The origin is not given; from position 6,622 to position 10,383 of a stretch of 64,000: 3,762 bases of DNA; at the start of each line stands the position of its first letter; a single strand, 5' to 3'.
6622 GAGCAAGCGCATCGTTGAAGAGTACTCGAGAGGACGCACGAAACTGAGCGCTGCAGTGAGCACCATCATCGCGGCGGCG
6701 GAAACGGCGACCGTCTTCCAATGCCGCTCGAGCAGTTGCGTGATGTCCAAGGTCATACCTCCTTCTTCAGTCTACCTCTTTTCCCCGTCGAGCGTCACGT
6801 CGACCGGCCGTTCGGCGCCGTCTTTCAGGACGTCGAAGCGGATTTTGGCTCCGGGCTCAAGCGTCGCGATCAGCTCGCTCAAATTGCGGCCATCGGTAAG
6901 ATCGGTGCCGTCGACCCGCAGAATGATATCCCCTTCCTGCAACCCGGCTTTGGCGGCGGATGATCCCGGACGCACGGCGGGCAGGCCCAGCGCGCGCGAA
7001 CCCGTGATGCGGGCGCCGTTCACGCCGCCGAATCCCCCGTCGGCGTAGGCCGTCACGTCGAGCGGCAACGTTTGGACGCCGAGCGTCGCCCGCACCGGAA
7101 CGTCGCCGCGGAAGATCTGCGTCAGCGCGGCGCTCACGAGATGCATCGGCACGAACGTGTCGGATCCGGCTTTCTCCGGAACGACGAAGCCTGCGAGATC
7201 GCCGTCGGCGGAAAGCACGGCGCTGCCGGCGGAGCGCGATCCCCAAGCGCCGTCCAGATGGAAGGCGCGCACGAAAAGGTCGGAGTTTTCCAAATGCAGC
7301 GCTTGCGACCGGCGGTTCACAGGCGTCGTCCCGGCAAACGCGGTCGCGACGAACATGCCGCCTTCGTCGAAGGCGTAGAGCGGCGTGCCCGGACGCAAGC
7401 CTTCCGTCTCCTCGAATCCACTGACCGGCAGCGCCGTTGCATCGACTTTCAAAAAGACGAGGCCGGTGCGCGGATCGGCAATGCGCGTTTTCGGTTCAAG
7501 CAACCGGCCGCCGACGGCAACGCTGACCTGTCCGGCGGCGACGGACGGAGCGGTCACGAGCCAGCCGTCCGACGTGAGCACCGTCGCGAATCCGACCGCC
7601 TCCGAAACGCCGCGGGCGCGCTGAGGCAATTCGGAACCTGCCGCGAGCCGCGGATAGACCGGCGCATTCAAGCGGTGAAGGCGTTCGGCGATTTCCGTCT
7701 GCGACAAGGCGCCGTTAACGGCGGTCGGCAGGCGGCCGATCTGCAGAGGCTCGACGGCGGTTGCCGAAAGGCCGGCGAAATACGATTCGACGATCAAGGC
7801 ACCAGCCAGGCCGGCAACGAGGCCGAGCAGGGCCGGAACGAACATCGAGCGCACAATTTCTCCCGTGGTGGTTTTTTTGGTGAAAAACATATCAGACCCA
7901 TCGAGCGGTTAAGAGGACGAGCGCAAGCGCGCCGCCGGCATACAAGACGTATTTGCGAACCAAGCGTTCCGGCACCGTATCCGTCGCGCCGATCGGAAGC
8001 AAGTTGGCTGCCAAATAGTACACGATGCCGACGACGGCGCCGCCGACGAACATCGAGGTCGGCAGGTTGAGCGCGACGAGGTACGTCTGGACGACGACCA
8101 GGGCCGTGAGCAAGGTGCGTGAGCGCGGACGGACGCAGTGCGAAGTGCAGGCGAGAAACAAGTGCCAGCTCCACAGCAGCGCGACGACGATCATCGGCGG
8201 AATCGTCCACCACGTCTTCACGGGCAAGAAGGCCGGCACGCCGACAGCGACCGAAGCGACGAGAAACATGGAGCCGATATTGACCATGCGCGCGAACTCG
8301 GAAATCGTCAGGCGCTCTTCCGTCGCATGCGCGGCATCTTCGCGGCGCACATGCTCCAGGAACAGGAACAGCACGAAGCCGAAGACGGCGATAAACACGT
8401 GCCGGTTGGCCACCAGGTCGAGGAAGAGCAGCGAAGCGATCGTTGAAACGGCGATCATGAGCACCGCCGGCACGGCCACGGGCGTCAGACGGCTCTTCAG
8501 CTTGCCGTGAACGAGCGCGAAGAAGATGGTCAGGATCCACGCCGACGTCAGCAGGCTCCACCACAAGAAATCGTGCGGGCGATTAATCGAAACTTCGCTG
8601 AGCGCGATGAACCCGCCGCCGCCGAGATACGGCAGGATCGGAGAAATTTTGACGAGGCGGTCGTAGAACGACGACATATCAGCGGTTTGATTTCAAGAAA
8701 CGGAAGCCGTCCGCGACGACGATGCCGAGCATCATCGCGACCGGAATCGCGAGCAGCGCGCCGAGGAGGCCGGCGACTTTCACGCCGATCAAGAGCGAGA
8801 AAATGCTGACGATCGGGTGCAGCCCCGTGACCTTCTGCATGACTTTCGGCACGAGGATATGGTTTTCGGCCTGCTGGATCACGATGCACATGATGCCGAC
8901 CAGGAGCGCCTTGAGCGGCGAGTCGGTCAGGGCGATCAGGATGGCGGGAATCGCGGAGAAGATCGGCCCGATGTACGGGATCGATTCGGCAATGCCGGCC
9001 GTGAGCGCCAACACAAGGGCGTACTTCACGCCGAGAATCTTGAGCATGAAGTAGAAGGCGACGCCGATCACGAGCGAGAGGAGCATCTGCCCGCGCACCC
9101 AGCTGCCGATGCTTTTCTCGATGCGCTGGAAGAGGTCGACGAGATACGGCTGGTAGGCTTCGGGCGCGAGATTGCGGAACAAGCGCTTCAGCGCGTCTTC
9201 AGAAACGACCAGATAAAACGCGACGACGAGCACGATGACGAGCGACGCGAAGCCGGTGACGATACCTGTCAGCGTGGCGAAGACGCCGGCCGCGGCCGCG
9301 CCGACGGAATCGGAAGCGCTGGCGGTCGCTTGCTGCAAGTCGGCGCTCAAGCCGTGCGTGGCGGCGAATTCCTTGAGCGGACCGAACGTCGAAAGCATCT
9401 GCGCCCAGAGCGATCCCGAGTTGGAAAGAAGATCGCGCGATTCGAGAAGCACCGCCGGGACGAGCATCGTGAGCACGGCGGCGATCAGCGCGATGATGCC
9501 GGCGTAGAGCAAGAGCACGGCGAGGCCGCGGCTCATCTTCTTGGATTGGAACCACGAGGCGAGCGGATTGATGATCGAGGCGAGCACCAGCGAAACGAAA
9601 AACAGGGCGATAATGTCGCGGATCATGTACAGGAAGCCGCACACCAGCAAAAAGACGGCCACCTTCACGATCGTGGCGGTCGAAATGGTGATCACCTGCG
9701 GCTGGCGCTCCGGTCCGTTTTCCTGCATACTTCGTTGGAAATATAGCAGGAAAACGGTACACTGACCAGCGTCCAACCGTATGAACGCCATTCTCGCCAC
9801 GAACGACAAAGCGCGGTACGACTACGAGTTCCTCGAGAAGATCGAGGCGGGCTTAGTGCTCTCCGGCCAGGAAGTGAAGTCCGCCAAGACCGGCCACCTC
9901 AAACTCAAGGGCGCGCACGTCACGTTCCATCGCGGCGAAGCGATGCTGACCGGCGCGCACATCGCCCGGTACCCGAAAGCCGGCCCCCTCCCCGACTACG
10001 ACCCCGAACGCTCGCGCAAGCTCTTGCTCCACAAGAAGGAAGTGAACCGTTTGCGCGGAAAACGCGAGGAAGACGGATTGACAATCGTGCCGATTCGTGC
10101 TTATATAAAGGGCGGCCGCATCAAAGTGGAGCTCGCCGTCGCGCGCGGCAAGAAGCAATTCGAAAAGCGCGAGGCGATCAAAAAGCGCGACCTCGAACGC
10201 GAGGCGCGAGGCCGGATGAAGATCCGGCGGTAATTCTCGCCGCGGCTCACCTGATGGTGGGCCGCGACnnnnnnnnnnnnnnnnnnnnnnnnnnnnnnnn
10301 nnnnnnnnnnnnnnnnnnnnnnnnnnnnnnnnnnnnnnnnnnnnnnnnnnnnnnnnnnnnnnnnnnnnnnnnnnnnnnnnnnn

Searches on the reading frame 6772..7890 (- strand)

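Call 63: search_protein_families(library=pfam, proteins=[window:6772-7890:-], max_evalue=0.0001)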
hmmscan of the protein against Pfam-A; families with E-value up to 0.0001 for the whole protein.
window:6772-7890:- (372 aa): 4 families
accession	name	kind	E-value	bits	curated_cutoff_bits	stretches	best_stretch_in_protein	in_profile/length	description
PF17820.7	PDZ_6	-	2.1e-10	40.6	27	1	305-354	4-52/54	PDZ domain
PF13180.12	PDZ_2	-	4.2e-10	40.2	27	1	305-367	18-80/80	PDZ domain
PF00595.29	PDZ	-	8.3e-07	29.7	23.2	1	306-352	32-78/81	PDZ domain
PF13365.12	Trypsin_2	-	1.5e-05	26.2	27.6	1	103-234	4-143/144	Trypsin-like peptidase domain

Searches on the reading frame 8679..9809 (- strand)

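Call 63: search_protein_families(library=pfam, proteins=[window:8679-9809:-], max_evalue=0.0001)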
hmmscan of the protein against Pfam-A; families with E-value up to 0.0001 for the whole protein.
window:8679-9809:- (376 aa): 1 family
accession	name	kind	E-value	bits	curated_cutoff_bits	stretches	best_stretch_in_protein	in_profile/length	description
PF01594.21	AI-2E_transport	-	1.6e-62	212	34.3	1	51-365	6-323/327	AI-2E family transporter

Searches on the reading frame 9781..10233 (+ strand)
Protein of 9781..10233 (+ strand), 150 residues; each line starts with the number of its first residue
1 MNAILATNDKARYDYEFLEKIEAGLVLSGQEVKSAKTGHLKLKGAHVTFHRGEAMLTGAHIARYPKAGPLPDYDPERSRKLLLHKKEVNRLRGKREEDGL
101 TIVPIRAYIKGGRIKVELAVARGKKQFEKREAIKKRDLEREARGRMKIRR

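Call 63: search_protein_families(library=pfam, proteins=[window:9781-10233:+], max_evalue=0.0001)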
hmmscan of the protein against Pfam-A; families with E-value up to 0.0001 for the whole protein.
window:9781-10233:+ (150 aa): 1 family
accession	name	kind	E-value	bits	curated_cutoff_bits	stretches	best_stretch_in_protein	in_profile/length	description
PF01668.23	SmpB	-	3.4e-49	166.9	27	1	6-147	2-142/143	SmpB protein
